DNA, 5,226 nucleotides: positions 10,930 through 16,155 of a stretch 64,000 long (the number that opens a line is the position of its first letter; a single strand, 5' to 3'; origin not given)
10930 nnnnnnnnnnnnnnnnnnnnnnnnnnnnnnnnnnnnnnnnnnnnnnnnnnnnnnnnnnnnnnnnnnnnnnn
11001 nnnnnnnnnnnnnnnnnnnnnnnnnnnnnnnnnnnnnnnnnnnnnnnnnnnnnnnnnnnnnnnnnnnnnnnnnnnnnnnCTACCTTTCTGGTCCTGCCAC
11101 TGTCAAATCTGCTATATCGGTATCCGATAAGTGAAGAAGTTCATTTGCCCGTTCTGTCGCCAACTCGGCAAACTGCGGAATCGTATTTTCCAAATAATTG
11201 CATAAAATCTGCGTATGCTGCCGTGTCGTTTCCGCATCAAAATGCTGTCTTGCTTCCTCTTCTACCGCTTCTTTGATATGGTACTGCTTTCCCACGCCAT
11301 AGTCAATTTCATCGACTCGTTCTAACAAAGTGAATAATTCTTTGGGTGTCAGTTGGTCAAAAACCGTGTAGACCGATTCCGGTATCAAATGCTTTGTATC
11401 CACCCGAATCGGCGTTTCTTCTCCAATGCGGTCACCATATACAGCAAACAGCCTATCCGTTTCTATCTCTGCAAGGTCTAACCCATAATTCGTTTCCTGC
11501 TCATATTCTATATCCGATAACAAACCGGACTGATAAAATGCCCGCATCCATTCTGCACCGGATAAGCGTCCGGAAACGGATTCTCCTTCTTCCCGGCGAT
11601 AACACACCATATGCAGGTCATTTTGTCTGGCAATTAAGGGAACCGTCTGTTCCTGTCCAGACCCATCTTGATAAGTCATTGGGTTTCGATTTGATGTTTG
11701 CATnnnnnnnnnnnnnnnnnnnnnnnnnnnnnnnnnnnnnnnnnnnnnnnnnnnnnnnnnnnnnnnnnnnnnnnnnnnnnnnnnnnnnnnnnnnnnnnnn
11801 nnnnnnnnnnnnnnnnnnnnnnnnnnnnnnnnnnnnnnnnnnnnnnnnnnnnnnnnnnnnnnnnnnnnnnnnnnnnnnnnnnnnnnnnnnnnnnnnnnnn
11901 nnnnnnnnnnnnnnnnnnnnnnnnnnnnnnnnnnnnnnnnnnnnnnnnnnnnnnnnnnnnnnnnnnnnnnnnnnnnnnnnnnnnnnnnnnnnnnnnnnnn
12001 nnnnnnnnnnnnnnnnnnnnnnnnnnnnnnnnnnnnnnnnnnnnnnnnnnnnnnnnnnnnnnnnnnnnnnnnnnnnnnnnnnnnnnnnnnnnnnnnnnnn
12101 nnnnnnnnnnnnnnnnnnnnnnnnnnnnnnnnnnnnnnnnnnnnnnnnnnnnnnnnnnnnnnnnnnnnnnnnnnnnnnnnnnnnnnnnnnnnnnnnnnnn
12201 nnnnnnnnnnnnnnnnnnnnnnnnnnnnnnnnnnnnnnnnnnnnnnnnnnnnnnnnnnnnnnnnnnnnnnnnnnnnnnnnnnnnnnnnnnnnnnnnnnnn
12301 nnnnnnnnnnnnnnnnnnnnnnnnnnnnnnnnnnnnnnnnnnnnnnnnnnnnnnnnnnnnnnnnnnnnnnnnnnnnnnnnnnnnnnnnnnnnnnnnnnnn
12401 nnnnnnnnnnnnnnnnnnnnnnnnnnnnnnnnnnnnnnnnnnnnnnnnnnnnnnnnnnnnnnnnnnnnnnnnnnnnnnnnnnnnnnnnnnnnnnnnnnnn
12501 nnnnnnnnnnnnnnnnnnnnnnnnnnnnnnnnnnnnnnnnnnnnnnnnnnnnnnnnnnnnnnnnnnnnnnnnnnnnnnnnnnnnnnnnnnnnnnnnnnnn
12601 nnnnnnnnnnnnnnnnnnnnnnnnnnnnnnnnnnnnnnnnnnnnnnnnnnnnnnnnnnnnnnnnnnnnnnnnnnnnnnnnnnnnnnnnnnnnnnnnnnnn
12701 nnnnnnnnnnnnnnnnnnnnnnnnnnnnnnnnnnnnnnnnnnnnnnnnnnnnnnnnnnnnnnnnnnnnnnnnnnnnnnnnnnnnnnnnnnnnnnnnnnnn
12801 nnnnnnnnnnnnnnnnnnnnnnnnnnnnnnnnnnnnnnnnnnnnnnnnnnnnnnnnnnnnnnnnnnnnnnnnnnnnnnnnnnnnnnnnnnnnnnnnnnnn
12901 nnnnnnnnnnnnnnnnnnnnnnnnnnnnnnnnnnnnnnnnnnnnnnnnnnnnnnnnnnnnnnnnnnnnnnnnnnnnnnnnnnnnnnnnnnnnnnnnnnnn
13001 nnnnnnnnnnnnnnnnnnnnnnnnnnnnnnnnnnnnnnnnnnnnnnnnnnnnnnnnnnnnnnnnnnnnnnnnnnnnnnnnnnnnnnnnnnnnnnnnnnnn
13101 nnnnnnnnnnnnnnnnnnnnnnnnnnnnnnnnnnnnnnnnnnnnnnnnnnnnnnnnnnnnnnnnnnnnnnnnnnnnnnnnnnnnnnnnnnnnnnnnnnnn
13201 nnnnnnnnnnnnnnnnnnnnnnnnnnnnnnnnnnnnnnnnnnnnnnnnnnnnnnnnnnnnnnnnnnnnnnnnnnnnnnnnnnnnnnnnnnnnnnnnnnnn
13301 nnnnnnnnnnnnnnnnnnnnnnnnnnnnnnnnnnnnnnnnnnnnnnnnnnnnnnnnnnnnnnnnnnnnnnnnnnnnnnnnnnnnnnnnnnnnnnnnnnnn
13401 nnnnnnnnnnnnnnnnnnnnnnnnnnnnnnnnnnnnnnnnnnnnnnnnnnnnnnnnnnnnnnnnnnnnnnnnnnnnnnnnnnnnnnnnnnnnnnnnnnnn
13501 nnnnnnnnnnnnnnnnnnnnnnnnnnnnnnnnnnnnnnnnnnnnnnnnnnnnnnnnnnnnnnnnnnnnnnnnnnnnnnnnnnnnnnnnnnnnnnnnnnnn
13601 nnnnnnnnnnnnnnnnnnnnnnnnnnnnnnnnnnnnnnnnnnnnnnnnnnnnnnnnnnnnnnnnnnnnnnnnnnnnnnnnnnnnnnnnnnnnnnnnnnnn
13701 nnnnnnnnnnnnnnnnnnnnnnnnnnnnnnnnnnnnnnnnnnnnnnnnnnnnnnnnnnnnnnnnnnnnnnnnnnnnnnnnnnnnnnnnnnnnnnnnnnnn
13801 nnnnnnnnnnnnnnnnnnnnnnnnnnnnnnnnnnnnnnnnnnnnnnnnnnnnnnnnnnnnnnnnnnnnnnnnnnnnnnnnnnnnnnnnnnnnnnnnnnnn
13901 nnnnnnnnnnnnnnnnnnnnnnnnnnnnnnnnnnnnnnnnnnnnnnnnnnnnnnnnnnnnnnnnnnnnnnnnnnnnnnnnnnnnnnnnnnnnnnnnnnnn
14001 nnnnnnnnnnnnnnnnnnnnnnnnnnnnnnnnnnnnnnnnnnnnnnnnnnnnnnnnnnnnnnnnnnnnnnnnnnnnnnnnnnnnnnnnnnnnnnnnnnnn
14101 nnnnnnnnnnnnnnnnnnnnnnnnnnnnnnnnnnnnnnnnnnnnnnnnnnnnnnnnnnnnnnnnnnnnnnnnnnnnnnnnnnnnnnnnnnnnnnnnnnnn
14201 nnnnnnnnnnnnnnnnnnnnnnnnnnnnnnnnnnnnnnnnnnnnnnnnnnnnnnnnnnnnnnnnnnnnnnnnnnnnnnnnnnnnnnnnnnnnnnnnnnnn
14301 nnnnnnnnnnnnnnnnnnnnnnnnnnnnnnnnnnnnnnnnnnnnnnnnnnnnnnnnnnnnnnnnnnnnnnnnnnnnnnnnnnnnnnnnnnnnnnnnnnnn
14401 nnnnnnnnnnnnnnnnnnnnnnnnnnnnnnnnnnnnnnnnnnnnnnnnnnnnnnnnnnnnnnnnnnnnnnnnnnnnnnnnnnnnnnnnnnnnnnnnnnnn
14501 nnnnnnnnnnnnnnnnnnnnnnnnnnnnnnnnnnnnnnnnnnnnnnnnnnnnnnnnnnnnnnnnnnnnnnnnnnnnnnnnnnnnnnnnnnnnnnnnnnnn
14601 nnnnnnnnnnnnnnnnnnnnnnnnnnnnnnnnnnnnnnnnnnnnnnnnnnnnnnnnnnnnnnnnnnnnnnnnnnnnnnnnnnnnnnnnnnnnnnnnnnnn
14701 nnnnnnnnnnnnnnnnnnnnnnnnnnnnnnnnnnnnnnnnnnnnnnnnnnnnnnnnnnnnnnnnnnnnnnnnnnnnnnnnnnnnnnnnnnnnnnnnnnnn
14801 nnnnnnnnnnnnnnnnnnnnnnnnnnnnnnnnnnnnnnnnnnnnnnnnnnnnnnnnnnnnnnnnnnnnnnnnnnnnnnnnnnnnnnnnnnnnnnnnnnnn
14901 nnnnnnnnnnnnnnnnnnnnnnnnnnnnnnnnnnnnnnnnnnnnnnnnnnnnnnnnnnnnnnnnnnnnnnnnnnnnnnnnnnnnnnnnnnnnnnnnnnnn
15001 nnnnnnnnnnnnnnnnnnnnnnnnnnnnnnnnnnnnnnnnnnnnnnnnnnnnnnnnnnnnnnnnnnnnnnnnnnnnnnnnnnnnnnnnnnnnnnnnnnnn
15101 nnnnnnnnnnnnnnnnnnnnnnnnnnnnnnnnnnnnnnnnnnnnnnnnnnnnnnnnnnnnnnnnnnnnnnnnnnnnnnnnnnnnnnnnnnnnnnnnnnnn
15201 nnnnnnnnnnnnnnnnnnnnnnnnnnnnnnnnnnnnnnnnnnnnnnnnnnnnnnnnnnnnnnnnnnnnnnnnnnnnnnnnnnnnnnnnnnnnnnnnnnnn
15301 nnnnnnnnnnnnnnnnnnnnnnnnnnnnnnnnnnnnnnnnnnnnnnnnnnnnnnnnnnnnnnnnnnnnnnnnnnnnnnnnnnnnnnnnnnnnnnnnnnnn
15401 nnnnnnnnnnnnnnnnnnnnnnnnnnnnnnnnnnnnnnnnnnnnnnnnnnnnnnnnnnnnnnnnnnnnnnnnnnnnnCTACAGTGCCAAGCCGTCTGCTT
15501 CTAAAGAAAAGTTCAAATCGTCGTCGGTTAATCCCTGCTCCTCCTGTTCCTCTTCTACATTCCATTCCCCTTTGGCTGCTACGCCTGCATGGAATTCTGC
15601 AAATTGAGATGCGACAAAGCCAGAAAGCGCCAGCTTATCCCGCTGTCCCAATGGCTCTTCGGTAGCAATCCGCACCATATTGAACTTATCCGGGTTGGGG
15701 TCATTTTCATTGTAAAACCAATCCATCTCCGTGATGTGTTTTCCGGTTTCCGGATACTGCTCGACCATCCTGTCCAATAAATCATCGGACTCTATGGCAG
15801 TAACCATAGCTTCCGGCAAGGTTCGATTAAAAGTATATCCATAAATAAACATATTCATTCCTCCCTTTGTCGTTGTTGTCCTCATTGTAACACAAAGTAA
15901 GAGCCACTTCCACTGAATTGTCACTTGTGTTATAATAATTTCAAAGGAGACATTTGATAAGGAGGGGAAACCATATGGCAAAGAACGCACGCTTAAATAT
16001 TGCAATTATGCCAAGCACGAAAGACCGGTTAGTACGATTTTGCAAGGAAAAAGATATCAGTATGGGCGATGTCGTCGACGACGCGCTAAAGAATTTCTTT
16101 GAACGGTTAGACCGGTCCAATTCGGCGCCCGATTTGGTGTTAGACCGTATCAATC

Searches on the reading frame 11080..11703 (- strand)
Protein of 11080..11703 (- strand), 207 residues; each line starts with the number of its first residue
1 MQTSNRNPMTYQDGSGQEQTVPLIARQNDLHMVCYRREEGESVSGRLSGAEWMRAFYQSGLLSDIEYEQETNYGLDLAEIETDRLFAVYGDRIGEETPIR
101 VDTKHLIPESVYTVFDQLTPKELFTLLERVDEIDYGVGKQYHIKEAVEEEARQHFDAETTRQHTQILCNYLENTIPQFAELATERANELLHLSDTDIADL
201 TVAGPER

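Call 6: search_protein_families(library=pfam, proteins=[window:11080-11703:-], max_evalue=0.01)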
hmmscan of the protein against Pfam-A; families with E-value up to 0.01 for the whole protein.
window:11080-11703:- (207 aa): 0 families

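Call 54: search_protein_families(library=ncbifam, proteins=[window:11080-11703:-], max_evalue=0.1)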
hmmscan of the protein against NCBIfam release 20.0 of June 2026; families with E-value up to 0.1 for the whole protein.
window:11080-11703:- (207 aa): 1 family
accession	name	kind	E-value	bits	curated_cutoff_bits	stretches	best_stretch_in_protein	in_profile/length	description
NF011114.0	PRK14542.1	equivalog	0.018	14.7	250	1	118-194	13-86/137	nucleoside-diphosphate kinase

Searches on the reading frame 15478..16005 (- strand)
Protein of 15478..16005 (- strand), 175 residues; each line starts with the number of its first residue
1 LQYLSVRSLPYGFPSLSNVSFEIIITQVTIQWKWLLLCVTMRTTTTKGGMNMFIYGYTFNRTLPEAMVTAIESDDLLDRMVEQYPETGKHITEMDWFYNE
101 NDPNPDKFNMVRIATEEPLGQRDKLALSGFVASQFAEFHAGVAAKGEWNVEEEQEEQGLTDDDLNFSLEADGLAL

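Call 7: search_protein_families(library=pfam, proteins=[window:15478-16005:-], max_evalue=0.01)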
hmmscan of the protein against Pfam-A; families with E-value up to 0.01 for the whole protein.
window:15478-16005:- (175 aa): 0 families

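Call 54: search_protein_families(library=ncbifam, proteins=[window:15478-16005:-], max_evalue=0.1)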
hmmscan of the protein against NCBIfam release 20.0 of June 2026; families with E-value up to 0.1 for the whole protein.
window:15478-16005:- (175 aa): 1 family
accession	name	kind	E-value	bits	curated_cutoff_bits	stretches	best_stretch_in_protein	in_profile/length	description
TIGR00827.1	EIIC-GAT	subfamily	0.052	12.4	542.2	0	9-77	71-136/407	galactitol-specific PTS transporter subunit IIC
